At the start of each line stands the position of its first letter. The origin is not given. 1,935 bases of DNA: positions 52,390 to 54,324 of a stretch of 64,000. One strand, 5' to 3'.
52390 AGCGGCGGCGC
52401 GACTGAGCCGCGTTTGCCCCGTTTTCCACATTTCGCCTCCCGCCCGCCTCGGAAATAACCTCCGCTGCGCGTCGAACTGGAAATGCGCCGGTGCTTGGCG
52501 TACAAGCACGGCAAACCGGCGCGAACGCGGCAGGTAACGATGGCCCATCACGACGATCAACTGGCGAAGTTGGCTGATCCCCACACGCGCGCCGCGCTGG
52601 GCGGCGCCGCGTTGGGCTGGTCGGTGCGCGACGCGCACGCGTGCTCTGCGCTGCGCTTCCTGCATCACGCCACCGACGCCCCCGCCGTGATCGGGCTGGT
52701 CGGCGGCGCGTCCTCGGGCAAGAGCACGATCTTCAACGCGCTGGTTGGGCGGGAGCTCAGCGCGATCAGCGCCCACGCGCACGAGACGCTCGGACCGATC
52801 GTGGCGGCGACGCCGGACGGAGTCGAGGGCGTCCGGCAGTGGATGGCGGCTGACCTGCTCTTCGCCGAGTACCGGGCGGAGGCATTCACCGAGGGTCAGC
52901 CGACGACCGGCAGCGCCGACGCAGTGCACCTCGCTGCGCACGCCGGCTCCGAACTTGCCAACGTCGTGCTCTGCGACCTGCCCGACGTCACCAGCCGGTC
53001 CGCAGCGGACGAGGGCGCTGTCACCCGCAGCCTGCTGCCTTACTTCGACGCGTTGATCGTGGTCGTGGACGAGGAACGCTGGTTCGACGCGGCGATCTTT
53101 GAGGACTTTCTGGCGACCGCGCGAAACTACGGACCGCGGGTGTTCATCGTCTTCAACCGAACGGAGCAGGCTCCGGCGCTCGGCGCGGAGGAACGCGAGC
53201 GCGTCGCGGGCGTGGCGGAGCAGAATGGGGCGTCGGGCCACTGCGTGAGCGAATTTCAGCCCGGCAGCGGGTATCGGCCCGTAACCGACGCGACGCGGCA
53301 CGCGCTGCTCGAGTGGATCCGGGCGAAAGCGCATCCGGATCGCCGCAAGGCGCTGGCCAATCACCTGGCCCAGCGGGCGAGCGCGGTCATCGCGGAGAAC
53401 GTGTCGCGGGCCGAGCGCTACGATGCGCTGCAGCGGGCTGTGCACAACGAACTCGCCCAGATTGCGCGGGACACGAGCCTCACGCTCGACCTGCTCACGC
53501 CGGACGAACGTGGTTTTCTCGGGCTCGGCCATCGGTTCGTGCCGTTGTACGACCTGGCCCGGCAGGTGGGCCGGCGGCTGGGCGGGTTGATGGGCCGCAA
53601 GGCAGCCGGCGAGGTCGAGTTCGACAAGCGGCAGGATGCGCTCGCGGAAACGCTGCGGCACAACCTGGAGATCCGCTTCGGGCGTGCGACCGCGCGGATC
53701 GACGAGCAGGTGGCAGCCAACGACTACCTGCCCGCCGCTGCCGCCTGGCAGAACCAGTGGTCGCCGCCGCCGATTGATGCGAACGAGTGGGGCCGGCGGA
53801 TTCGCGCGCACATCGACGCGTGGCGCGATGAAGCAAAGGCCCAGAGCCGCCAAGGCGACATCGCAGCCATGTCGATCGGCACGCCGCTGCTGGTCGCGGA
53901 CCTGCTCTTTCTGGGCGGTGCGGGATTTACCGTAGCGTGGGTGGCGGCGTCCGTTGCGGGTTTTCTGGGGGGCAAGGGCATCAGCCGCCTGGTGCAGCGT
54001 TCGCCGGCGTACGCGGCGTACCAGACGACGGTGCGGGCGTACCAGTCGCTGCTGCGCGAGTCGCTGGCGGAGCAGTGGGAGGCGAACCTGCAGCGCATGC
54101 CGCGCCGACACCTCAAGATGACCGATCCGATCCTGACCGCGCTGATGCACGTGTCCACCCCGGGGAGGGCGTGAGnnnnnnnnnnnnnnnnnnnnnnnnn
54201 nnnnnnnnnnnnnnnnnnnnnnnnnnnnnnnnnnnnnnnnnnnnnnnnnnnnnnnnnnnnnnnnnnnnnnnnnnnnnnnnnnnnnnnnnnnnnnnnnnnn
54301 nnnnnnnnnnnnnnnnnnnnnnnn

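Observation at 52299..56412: Membrane-anchored tandem dynamin-like GTPase module with Gly-to-Asp G3 motif (DLPD), flanked by a mini-TM peptide and a lipoprotein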

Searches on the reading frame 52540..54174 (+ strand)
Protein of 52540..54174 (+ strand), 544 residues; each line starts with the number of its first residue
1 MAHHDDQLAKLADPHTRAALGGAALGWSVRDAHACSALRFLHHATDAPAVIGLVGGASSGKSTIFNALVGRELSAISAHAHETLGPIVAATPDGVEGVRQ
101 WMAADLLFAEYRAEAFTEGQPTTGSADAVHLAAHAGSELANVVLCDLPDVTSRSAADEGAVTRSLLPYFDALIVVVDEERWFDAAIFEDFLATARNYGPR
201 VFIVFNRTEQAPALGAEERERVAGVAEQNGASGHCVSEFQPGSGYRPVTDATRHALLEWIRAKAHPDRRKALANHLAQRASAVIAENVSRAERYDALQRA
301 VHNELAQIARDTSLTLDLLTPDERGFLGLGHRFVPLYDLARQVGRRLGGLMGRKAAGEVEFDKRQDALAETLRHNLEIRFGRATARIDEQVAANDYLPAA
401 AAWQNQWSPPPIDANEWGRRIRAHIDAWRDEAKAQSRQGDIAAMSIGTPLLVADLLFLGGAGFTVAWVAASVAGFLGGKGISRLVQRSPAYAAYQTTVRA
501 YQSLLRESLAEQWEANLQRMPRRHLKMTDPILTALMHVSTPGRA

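Call 3: search_protein_families(library=pfam, proteins=[window:52540-54174:+], max_evalue=0.1)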
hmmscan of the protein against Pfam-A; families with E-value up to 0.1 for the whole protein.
window:52540-54174:+ (544 aa): 5 families
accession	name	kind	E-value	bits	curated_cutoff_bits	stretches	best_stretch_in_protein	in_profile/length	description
PF00350.29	Dynamin_N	-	1e-07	32.6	27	1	51-77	1-27/168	Dynamin family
PF01926.29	MMR_HSR1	-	7.7e-07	29.7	21.9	1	51-206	2-112/113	50S ribosome-binding GTPase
PF03193.22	RsgA_GTPase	-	0.0071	16.6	30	0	47-76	106-137/174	RsgA GTPase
PF02421.24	FeoB_N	-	0.046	13.7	27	0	51-72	3-24/156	Ferrous iron transport protein B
PF00005.33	ABC_tran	-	0.098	13.7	25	0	49-72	12-35/137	ABC transporter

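Call 4: search_protein_families(library=padloc, proteins=[window:52540-54174:+], max_evalue=0.1)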
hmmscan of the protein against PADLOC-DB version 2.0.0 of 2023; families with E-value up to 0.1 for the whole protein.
window:52540-54174:+ (544 aa): 1 family
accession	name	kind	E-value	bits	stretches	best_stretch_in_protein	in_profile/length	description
PDLC03839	LeoA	-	0.03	11.4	0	46-73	55-85/559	-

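Call 5: search_protein_families(library=ncbifam, proteins=[window:52540-54174:+], max_evalue=0.1)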
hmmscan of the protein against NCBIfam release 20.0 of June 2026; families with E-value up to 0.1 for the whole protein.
window:52540-54174:+ (544 aa): 11 families
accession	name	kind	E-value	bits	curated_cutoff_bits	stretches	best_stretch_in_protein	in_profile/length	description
NF000908.1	PRK00089.1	equivalog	0.00018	20.9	237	1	50-84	5-39/291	GTPase Era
TIGR03918.1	GTP_HydF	equivalog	0.00088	18.2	325.55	1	50-87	9-46/392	[FeFe] hydrogenase H-cluster maturation GTPase HydF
TIGR00436.1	era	equivalog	0.0021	17.5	116.25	1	51-90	3-42/270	GTPase Era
TIGR03594.1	GTPase_EngA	equivalog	0.016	14.2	306.7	1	50-77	2-204/432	ribosome biogenesis GTPase Der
NF003661.0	PRK05291.1-3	equivalog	0.024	14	380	1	51-81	219-249/448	tRNA uridine-5-carboxymethylaminomethyl(34) synthesis GTPase MnmE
TIGR00152.1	TIGR00152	equivalog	0.041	13.7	65.55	1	50-70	1-21/188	dephospho-CoA kinase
TIGR00231.1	small_GTP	domain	0.056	13.2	42.5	0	48-75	3-30/164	GTP-binding protein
TIGR03156.1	GTP_HflX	equivalog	0.061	12.2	216.75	0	49-74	190-215/351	GTPase HflX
NF008775.0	PRK11819.1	equivalog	0.066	11.8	599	0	47-73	349-375/556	energy-dependent translational throttle protein EttA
TIGR03719.1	ABC_ABC_ChvD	subfamily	0.077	11.6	806.75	0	47-72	347-372/552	energy-dependent translational throttle protein EttA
NF007368.0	PRK09866.1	equivalog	0.079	11.2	1146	0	23-94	42-115/742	clamp-binding protein CrfC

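Call 7: find_homologous_proteins(query=window:52540-54174:+)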
Query window:52540-54174:+ (544 aa): 60 proteins with E <= 0.001 among 8000 candidates.
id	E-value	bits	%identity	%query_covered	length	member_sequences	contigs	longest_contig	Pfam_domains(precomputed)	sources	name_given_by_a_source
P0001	0.0e+0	1045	100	87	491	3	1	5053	PF01926.30,PF00350.30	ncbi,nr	ncbi:MAG TPA: 50S ribosome-binding GTPase, partial [Phycisphaerae bacterium]|nr:50S ribosome-binding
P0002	2.5e-224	764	64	100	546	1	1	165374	PF01926.30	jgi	-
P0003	8.3e-200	683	59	99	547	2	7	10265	PF01926.30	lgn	-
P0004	4.2e-199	681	60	100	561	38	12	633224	PF01926.30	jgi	jgi:hypothetical protein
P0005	3.3e-175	602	53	96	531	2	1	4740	PF01926.30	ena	-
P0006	7.3e-174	598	54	95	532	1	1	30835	PF01926.30,PF00350.30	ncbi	-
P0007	4.4e-170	585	50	99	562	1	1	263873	PF01926.30,PF00350.30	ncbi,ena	-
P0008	2.5e-169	583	51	99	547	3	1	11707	-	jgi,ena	-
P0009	2.7e-167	576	50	100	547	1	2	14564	PF01926.30,PF00350.30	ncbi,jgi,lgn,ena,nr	ncbi:MAG TPA: GTPase [Phycisphaerae bacterium]|nr:GTPase [Phycisphaerae bacterium]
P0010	1.2e-165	571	50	100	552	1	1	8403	PF01926.30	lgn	-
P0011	2.7e-165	569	51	99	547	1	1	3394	PF01926.30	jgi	jgi:hypothetical protein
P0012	2.1e-164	566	51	99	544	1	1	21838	PF01926.30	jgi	jgi:50S ribosome-binding GTPase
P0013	2.6e-164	566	50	99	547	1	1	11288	PF01926.30,PF00350.30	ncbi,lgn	-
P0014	2.1e-163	563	49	99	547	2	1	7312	PF01926.30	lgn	-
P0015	4.4e-163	562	50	99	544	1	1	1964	PF01926.30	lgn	-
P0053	2.2e-9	55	35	35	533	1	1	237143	PF01926.30,PF00350.30,PF03193.23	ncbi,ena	-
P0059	4.7e-4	37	31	33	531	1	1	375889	PF01926.30,PF00350.30,PF03193.23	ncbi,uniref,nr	ncbi:YfjP family GTPase [Kineosporia sp. NBRC 101731]|uniref:YfjP family GTPase n=1 Tax=Kineosporia 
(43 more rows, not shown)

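Call 19: search_solved_structures(query=A1, max_evalue=1)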
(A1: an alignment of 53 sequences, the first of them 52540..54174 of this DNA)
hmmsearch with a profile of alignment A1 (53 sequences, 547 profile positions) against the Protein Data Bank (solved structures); distinct sequences matched with E-value up to 1: 203 (the best 60 are shown).
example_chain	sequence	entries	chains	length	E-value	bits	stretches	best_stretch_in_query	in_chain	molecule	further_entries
7am2_BU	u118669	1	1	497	2e-08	36.5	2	20-91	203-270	GTPase Der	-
4dcs_A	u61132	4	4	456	3.7e-08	35.6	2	52-99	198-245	GTP-BINDING PROTEIN ENGA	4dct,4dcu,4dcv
9bs0_W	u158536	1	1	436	4.1e-08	35.5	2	52-99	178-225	GTPase Der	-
2hjg_A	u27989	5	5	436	6e-08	34.9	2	52-99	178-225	GTP-binding protein engA | GTPase Der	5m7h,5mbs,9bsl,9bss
1mky_A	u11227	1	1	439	5.3e-07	31.8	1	51-88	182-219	Probable GTP-binding protein engA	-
1ega_A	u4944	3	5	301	1.8e-06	30.1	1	49-100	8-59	PROTEIN (GTP-BINDING PROTEIN ERA) | GTP-binding protein era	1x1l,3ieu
1x18_X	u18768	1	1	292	1.9e-06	30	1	50-100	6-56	GTP-binding protein era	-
7aoi_XL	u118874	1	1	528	2.6e-06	29.5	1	25-92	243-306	GTP-binding protein, putative,mt-EngA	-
6yxx_EA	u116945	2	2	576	3.3e-06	29.2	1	25-92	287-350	mt-EngA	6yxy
7c1o_A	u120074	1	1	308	5.4e-06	28.5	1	46-90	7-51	GTPase Era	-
3iev_A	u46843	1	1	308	6.1e-06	28.3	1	46-91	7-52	GTP-binding protein era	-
3r9w_A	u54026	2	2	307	6.4e-06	28.2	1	46-91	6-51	GTPase Era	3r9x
8csp_a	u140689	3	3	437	1.6e-05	26.9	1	52-102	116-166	GTPase Era, mitochondrial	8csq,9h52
5dn8_A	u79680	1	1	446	3.4e-05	25.9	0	49-72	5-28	GTPase Der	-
6xrs_A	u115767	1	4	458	4.5e-05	25.4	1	44-73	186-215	GTPase Der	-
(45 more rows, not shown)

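Call 42: predict_structure(alignment_id=A1)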
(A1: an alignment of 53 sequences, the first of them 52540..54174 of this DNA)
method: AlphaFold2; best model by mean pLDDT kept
length: 544 residues; sequences in the alignment: 53
mean_pLDDT: 83.1   pTM: 0.79
mean pLDDT of the five models: 83.1, 81.3, 81.2, 80.5, 79.6
residues with pLDDT >= 90: 300; 70-90: 133; 50-70: 53; < 50: 58
segments of 3 or more residues with pLDDT < 50: 331-341, 352-357, 441-478
pLDDT, mean of each block of 10 residues (from residue 1): 89 97 95 97 91 91 93 80 88 96 95 91 93 92 94 66 95 93 85 93 92 91 94 93 78 95 80 96 97 97 90 78 65 43 51 50 81 90 94 91 91 91 85 70 44 44 39 46 70 85 91 96 95 94 50
secondary structure, 60 per line:
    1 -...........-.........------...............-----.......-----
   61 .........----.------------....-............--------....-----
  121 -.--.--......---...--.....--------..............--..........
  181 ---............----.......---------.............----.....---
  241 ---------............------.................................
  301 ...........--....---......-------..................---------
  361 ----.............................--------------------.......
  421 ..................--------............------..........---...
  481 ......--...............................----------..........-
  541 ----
elements in order: H2-12 H14-22 H29-43 E49-55 H61-69 E87-90 H92-103 E112-115 E128-133 E142-146 H155-168 E171-177 H184-195 E200-206 H216-228 E233-237 H250-261 H268-311 H314-317 H321-326 H334-351 H365-393 H414-438 H447-458 H465-474 H478-486 H489-519 H530-539

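Call 48: fold_search(model_id=the predicted structure, library=pdb)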
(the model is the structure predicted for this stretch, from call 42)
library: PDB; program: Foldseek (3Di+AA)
matches with E <= 10: 1294; with E <= 0.001: 138
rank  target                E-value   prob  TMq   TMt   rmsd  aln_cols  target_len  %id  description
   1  6j72                  2.7e-08  1.00  0.28  0.27  31.2       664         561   14  Crystal structure of IniA from Mycobacterium smegmatis with GTP bound (released 2019-09-11)
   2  4bej_C                3.2e-08  1.00  0.25  0.25  15.9       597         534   14  Nucleotide-free Dynamin 1-like protein (DNM1L, DRP1, DLP1) (released 2013-04-24)
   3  8ct1_A                5.1e-08  1.00  0.26  0.21  24.0       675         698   12  CryoEM structure of human S-OPA1 assembled on lipid membrane in membrane-adjacent state (released 2023-08-30)
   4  6j73_B                9.4e-08  1.00  0.27  0.27  30.3       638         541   15  Crystal structure of IniA from Mycobacterium smegmatis (released 2019-09-11)
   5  5gtm_B                1.3e-07  1.00  0.27  0.28  15.0       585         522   13  Modified human MxA, nucleotide-free form (released 2017-05-31)
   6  5oxf_C                1.5e-07  1.00  0.37  0.34  20.5       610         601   13  An oligomerised bacterial dynamin pair provides a mechanism for the long range sensing and tethering of membranes (released 2018-09-05)
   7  7ax3_B                1.6e-07  1.00  0.23  0.22  19.7       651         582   14  CryoEM structure of the super-constricted two-start dynamin 1 filament (released 2021-11-10)
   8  2j69_A                1.7e-07  1.00  0.26  0.21  34.7       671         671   15  Bacterial dynamin-like protein BDLP (released 2006-12-04)
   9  5owv_C                1.8e-07  1.00  0.37  0.34  19.5       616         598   12  An oligomerised bacterial dynamin pair provides a mechanism for the long-range sensing and tethering of membranes (released 2018-09-05)
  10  5a3f_D                2.4e-07  1.00  0.26  0.26  16.4       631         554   14  Crystal structure of the dynamin tetramer (released 2015-08-26)
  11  4whj_A                3.6e-07  1.00  0.28  0.27  14.6       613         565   12  Myxovirus Resistance Protein 2 (MxB) (released 2014-10-29)
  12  5owv_A                4.0e-07  1.00  0.27  0.21  32.2       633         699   11  An oligomerised bacterial dynamin pair provides a mechanism for the long-range sensing and tethering of membranes (released 2018-09-05)
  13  5a3f_C                4.2e-07  1.00  0.28  0.23  13.5       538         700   13  Crystal structure of the dynamin tetramer (released 2015-08-26)
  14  8sxz_c                5.7e-07  1.00  0.24  0.20  17.2       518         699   14  Cryo-EM of the GDP-bound human dynamin polymer assembled on the membrane in the super constricted state (released 2024-05-01)
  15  5uot_0                8.6e-07  1.00  0.24  0.22  16.4       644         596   12  CryoEM structure of the helical assembly of full length MxB (released 2018-02-21)
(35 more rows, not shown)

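Call 51: search_protein_families(library=ncbifam, proteins=[P0059, P0053], max_evalue=0.01)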
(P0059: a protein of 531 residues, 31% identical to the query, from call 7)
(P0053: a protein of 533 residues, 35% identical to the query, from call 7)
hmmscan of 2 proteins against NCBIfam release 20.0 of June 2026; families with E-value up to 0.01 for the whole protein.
P0059 (531 aa): 11 families
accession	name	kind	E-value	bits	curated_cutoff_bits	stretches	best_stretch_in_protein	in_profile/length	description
NF000908.1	PRK00089.1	equivalog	7.9e-11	41.8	237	2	145-247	75-171/291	GTPase Era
TIGR03918.1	GTP_HydF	equivalog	4.4e-07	29.1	325.55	0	145-259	79-182/392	[FeFe] hydrogenase H-cluster maturation GTPase HydF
TIGR03594.1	GTPase_EngA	equivalog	1.6e-05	24.1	306.7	0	55-76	2-23/432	ribosome biogenesis GTPase Der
NF003661.0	PRK05291.1-3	equivalog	2e-05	24.1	380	0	40-76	206-239/448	tRNA uridine-5-carboxymethylaminomethyl(34) synthesis GTPase MnmE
TIGR03156.1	GTP_HflX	equivalog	2.4e-05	23.4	216.75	0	48-76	184-212/351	GTPase HflX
NF008931.0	PRK12288.1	equivalog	0.00016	20.8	360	0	122-244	89-208/347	small ribosomal subunit biogenesis GTPase RsgA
TIGR03598.1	GTPase_YsxC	equivalog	0.00027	20.7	124.45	0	54-76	19-41/186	ribosome biogenesis GTP-binding protein YihA/YsxC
TIGR00436.1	era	equivalog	0.0008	18.9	116.25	0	112-245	36-165/270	GTPase Era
NF052648.1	DynmDynABac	equivalog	0.0021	16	1600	0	46-89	603-645/1187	dynamin GTPase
TIGR00475.1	selB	equivalog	0.0063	15.3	242.25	1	181-244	102-166/581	selenocysteine-specific translation elongation factor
NF040873.1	AztA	equivalog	0.0079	15.8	220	1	52-94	17-59/191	zinc ABC transporter ATP-binding protein AztA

P0053 (533 aa): 21 families
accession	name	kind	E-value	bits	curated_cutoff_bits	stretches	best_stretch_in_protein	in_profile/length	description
NF000908.1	PRK00089.1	equivalog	1.1e-11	44.6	237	1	53-241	3-169/291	GTPase Era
TIGR03918.1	GTP_HydF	equivalog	8.5e-07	28.1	325.55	0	53-93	7-47/392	[FeFe] hydrogenase H-cluster maturation GTPase HydF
TIGR03594.1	GTPase_EngA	equivalog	9.8e-06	24.8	306.7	0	55-74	2-21/432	ribosome biogenesis GTPase Der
TIGR00436.1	era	equivalog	4.1e-05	23.1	116.25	1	56-224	3-149/270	GTPase Era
NF008931.0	PRK12288.1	equivalog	4.2e-05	22.7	360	0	19-73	171-225/347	small ribosomal subunit biogenesis GTPase RsgA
TIGR03598.1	GTPase_YsxC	equivalog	0.00011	21.9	124.45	0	53-76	18-41/186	ribosome biogenesis GTP-binding protein YihA/YsxC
TIGR03156.1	GTP_HflX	equivalog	0.00012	21.2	216.75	0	50-78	186-214/351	GTPase HflX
NF010068.0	PRK13548.1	equivalog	0.0002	20.5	261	1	49-107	26-84/261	heme ABC transporter ATP-binding protein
NF003661.0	PRK05291.1-3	equivalog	0.00045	19.7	380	0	52-79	215-245/448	tRNA uridine-5-carboxymethylaminomethyl(34) synthesis GTPase MnmE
TIGR00475.1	selB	equivalog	0.00079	18.2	242.25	1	182-241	104-167/581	selenocysteine-specific translation elongation factor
NF049994.1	slr1306_fam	domain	0.0013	17.4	490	0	172-215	184-230/470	slr1306 family protein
NF006744.0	PRK09270.1-3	equivalog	0.0014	18.1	281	1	36-111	6-80/213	nucleoside/nucleotide kinase family protein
NF040873.1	AztA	equivalog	0.0016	18.1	220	1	53-96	18-61/191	zinc ABC transporter ATP-binding protein AztA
NF007826.0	PRK10535.1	equivalog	0.0018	16.6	966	1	54-104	35-84/648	macrolide ABC transporter ATP-binding protein/permease MacB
NF008639.0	PRK11629.1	equivalog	0.0021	17.5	360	0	53-104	36-86/234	lipoprotein-releasing ABC transporter ATP-binding protein LolD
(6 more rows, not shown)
